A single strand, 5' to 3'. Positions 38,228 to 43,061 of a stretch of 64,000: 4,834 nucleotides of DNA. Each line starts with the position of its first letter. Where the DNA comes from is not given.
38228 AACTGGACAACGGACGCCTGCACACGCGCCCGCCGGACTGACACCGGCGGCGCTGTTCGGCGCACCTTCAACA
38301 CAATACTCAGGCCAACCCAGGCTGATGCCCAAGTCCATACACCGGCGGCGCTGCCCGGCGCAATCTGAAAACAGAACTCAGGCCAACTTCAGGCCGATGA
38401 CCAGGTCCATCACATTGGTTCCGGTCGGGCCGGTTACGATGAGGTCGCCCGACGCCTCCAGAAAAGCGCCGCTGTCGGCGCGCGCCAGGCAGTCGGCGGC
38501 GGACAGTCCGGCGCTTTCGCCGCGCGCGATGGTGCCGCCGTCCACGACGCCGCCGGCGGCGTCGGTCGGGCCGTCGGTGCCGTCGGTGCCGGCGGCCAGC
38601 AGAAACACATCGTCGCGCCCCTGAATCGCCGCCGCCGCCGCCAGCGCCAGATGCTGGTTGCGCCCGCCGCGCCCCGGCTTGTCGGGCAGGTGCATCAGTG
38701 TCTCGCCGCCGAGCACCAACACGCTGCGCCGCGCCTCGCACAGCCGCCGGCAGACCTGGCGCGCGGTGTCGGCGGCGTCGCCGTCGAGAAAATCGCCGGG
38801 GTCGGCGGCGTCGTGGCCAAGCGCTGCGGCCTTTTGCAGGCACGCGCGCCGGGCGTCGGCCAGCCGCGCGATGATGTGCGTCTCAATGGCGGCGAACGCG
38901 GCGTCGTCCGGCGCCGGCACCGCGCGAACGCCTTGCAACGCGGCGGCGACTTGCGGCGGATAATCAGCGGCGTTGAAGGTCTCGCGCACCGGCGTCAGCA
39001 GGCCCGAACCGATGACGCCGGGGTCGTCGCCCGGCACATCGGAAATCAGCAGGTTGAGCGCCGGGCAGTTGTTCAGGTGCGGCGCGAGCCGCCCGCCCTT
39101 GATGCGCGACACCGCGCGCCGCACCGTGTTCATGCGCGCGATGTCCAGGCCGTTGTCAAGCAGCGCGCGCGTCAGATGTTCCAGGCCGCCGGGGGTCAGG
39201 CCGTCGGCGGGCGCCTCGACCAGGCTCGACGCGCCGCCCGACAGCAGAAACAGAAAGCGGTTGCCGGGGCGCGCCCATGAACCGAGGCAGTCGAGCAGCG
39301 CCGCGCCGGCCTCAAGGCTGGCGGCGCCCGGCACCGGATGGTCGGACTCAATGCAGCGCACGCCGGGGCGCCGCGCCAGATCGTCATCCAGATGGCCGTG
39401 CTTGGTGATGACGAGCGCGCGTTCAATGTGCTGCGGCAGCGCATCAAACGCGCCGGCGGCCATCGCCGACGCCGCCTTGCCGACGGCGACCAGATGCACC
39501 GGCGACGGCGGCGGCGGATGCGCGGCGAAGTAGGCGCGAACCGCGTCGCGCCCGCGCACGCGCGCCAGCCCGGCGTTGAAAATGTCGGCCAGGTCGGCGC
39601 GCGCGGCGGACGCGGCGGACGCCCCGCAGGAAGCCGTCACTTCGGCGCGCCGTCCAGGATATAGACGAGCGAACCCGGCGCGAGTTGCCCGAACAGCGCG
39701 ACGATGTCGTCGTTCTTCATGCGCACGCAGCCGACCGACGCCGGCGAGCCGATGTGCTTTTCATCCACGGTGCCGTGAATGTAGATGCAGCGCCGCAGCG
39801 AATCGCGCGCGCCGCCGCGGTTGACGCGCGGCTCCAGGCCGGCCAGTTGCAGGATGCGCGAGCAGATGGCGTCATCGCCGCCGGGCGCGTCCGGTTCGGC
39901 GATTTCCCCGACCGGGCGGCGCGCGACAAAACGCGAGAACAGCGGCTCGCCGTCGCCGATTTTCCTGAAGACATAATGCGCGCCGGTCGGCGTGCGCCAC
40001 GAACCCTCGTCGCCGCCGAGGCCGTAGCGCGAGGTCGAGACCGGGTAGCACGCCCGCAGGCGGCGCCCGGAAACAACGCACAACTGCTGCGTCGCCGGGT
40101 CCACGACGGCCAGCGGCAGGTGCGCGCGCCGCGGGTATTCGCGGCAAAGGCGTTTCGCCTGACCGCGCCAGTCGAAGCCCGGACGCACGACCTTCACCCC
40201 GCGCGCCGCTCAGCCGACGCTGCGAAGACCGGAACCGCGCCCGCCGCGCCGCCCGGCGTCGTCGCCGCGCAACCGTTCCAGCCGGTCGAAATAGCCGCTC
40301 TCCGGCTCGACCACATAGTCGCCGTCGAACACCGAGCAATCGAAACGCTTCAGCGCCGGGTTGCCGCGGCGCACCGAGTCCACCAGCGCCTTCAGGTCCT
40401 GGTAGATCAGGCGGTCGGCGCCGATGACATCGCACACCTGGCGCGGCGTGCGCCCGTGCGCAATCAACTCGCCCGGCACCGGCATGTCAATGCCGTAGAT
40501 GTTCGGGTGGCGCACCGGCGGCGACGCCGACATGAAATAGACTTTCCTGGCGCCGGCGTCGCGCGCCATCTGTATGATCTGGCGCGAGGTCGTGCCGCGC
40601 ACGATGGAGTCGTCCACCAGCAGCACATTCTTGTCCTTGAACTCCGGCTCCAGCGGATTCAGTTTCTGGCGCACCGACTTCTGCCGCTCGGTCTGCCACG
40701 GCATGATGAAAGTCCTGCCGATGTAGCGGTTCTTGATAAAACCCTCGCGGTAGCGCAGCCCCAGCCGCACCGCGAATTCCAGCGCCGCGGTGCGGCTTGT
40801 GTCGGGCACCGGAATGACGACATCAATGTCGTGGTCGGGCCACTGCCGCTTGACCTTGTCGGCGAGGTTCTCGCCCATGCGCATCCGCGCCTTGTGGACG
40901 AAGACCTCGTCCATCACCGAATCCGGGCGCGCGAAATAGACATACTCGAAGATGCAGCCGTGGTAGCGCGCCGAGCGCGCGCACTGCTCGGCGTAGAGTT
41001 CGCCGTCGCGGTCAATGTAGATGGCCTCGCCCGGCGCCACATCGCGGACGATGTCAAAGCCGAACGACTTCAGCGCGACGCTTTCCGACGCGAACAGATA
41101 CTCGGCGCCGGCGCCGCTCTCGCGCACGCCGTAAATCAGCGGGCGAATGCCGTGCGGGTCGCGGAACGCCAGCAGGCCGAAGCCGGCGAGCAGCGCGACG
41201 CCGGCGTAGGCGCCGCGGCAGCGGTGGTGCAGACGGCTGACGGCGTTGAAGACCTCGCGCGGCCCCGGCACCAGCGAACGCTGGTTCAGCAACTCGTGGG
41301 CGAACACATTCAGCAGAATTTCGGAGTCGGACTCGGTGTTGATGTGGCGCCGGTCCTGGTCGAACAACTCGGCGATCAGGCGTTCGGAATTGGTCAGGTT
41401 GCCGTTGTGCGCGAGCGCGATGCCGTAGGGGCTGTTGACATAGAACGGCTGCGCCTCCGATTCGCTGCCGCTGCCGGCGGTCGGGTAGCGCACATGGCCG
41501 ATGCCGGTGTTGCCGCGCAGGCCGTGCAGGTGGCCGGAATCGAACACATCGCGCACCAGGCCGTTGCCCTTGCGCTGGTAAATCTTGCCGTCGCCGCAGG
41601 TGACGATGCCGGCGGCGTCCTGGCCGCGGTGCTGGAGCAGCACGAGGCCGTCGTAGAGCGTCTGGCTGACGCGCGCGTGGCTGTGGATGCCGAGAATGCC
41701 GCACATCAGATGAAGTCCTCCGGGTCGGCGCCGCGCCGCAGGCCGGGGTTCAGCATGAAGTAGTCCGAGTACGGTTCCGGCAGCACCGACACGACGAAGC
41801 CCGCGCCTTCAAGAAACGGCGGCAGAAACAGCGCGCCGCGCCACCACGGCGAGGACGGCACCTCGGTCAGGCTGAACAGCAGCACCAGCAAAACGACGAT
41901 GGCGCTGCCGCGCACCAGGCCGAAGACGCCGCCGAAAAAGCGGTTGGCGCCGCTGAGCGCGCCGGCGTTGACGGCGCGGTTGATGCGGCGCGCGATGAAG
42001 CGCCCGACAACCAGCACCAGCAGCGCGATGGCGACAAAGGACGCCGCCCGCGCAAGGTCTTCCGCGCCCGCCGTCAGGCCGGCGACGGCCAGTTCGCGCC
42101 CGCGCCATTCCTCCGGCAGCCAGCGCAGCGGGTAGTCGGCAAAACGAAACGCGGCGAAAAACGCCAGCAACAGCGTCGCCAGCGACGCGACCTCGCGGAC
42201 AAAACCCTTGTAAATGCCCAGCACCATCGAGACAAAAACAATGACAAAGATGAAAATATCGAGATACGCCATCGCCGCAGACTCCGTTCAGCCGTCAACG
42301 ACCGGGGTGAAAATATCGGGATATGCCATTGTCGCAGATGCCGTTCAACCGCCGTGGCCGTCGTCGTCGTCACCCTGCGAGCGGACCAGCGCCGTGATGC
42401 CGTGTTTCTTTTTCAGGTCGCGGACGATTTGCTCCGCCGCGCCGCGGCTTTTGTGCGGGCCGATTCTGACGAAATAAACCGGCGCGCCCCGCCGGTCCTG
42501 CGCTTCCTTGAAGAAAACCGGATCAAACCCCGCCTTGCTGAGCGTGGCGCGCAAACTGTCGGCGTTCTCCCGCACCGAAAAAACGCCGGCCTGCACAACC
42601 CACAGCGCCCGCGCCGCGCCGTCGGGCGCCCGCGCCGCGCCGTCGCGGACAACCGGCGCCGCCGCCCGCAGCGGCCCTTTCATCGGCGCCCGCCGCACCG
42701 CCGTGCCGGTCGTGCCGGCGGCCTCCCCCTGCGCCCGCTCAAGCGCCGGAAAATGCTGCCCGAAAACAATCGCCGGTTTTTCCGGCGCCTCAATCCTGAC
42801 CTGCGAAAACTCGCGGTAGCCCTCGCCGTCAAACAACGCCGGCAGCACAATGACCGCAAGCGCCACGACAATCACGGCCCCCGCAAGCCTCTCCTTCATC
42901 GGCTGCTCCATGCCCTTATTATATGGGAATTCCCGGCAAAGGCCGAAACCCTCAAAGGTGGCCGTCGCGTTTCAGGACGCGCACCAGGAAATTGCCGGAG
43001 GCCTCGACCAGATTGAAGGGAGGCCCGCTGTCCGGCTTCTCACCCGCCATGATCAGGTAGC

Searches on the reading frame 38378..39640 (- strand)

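Call 8: search_protein_families(library=pfam, proteins=[window:38378-39640:-], max_evalue=0.0001)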
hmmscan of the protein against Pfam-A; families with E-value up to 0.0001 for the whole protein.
window:38378-39640:- (420 aa): 2 families
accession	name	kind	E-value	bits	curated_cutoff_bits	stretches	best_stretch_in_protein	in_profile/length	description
PF13660.11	DUF4147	-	3.5e-51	174.4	23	1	17-225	2-213/234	Domain of unknown function (DUF4147)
PF05161.18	MOFRL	-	1.6e-34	118.8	28.3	1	307-412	2-106/106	MOFRL family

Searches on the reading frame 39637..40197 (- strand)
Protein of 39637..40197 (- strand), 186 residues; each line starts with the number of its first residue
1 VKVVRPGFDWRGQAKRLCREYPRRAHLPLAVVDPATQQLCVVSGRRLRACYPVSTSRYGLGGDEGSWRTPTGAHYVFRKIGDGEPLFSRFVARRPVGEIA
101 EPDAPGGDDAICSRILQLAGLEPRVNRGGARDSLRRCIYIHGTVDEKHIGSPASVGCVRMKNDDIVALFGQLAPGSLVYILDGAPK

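Call 8: search_protein_families(library=pfam, proteins=[window:39637-40197:-], max_evalue=0.0001)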
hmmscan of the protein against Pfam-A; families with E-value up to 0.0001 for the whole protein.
window:39637-40197:- (186 aa): 1 family
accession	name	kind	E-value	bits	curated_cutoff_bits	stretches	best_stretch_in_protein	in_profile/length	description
PF03734.19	YkuD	-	5.5e-19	69.6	23.4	1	30-180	4-146/146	L,D-transpeptidase catalytic domain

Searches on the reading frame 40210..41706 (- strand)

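Call 8: search_protein_families(library=pfam, proteins=[window:40210-41706:-], max_evalue=0.0001)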
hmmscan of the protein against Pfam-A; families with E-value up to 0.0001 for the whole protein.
window:40210-41706:- (498 aa): 3 families
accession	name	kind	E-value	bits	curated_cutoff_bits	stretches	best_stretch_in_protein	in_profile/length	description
PF13522.11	GATase_6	-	3.8e-16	59.7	27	1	64-208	9-130/130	Glutamine amidotransferase domain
PF13537.11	GATase_7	-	1.1e-13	51.7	25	1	80-213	8-122/123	Glutamine amidotransferase domain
PF00156.33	Pribosyltran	-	1.5e-05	24.8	26.3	1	271-389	8-118/158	Phosphoribosyl transferase domain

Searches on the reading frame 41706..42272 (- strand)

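Call 8: search_protein_families(library=pfam, proteins=[window:41706-42272:-], max_evalue=0.0001)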
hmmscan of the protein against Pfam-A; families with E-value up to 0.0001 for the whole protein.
window:41706-42272:- (188 aa): 1 family
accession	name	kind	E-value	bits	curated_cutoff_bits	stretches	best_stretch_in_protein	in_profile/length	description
PF02674.22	Colicin_V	-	1.7e-31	109.6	29.3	1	4-155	1-141/144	Colicin V production protein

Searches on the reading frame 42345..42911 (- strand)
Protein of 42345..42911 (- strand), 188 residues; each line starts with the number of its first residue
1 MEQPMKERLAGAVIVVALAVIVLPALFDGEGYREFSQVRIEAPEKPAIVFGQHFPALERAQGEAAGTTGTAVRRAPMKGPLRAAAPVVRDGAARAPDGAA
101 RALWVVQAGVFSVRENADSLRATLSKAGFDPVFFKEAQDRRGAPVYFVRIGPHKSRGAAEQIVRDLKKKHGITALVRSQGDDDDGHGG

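Call 31: search_protein_families(library=ncbifam, proteins=[window:42345-42911:-], max_evalue=0.1)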
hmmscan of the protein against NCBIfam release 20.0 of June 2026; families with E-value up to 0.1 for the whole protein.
window:42345-42911:- (188 aa): 5 families
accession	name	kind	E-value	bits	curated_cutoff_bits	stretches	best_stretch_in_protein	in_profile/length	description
NF008641.0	PRK11633.1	equivalog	2.9e-09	37.7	150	1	5-30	5-30/228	cell division protein DedD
TIGR02223.1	ftsN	equivalog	1.1e-07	31.8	107.65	1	99-178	225-298/299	cell division protein FtsN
NF008179.0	PRK10927.1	equivalog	8.8e-05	22.1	525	1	82-174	224-311/319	cell division protein FtsN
NF007953.1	PRK10672.1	equivalog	0.00017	21.2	201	1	70-176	262-358/362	endolytic peptidoglycan transglycosylase RlpA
NF047735.1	MPL36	exception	0.0015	18.2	430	1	101-176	233-302/305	RlpA family plasminogen-binding lipoprotein MPL36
